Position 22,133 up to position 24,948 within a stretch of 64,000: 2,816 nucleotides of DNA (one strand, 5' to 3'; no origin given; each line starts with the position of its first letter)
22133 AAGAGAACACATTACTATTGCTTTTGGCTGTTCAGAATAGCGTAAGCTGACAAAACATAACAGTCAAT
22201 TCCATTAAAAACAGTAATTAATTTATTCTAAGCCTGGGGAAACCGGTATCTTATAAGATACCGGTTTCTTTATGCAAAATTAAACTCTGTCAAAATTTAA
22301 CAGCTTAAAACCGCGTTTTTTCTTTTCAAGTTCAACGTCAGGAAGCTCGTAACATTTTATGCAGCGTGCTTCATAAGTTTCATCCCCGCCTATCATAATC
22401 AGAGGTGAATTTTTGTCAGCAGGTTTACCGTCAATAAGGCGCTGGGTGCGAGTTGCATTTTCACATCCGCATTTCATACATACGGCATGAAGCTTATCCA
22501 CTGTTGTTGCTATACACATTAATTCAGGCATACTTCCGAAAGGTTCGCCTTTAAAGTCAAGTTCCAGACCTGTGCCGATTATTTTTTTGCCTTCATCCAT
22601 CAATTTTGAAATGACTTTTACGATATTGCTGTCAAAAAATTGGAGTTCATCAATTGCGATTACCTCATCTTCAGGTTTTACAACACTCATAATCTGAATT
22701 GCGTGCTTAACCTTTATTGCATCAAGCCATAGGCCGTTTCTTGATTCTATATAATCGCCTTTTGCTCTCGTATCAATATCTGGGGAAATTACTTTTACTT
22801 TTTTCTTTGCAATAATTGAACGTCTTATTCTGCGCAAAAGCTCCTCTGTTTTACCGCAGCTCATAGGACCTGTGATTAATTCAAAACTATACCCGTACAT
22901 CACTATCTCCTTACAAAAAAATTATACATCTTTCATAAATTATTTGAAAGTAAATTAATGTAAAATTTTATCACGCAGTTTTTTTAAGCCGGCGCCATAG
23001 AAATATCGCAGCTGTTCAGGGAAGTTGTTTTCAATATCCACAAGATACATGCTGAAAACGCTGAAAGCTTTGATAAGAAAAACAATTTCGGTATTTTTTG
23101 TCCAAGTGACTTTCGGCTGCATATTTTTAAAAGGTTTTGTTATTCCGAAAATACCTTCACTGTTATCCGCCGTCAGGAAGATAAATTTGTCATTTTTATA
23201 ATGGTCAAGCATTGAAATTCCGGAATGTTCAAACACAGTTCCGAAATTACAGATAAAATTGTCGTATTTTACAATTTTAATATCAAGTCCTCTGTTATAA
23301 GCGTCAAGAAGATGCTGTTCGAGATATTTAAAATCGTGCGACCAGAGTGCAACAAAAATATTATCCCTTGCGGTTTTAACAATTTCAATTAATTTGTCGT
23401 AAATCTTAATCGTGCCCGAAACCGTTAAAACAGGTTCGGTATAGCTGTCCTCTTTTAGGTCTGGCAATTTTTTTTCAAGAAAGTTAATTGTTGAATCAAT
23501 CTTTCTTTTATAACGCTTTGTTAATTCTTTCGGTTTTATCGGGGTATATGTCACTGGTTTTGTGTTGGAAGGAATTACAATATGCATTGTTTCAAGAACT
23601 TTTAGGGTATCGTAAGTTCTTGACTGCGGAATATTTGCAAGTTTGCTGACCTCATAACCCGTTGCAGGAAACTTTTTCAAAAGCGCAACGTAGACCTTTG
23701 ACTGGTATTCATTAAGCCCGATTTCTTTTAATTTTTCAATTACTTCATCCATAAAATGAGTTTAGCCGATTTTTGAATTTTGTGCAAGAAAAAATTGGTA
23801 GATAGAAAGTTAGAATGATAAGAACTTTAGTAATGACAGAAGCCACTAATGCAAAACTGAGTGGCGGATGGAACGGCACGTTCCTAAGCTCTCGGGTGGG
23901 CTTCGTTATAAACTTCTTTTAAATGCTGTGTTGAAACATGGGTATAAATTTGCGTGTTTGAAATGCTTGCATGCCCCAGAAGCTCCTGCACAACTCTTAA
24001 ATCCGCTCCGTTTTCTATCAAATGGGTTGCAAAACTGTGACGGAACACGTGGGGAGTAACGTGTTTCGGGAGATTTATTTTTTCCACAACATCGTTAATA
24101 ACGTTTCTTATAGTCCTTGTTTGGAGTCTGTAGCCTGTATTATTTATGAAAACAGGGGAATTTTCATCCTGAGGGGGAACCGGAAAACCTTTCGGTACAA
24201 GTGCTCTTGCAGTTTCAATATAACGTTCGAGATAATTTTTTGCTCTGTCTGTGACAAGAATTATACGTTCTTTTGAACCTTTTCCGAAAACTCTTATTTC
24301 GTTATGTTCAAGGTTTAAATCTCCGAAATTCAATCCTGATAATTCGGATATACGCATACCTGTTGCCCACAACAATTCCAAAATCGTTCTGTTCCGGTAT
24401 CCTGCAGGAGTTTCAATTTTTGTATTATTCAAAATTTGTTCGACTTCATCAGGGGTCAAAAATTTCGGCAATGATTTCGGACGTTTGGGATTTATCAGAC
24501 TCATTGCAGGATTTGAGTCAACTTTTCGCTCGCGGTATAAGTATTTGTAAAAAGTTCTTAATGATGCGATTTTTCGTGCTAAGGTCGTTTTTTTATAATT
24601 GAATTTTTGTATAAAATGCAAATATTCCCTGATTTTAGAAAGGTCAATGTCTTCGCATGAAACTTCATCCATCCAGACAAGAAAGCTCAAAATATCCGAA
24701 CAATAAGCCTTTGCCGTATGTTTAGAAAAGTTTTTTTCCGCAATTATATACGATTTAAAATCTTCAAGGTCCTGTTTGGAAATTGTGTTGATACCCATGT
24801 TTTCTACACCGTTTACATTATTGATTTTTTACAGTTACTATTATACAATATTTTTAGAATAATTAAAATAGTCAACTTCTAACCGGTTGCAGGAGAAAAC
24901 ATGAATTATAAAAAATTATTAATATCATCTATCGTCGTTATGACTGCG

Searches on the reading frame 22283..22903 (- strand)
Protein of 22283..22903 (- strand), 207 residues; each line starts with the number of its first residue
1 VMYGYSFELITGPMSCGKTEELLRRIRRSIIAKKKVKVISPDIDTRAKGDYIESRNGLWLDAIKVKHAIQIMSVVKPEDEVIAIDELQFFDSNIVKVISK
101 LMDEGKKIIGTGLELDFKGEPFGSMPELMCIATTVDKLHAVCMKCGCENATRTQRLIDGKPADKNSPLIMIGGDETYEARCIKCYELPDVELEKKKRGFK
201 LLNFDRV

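Call 80: search_protein_families(library=pfam, proteins=[window:22283-22903:-], max_evalue=0.01)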
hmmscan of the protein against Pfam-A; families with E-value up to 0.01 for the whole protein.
window:22283-22903:- (207 aa): 3 families
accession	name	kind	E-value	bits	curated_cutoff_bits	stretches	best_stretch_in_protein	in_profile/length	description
PF00265.24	TK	-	2.7e-46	158.1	20.6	1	7-185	3-176/176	Thymidine kinase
PF13173.12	AAA_14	-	0.0005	20.5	27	1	9-112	6-97/129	AAA domain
PF21445.3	ADDB_N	-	0.0033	17.1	26.6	0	41-150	166-270/290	ADDB, N-terminal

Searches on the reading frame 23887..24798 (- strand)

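Call 80: search_protein_families(library=pfam, proteins=[window:23887-24798:-], max_evalue=0.01)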
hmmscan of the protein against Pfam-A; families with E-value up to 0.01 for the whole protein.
window:23887-24798:- (304 aa): 4 families
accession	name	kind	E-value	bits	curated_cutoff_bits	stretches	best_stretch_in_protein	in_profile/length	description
PF00589.27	Phage_integrase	-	1.2e-48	165.6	27.1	1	112-292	1-172/172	Phage integrase family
PF02899.23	Phage_int_SAM_1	-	5.3e-19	68.7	22.3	1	11-90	1-82/83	Phage integrase, N-terminal SAM-like domain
PF13495.12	Phage_int_SAM_4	-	1.4e-08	35.5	27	1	12-89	3-80/85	Phage integrase, N-terminal SAM-like domain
PF13102.12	Phage_int_SAM_5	-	0.00023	21.9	22.3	1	21-97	13-92/98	Phage integrase SAM-like domain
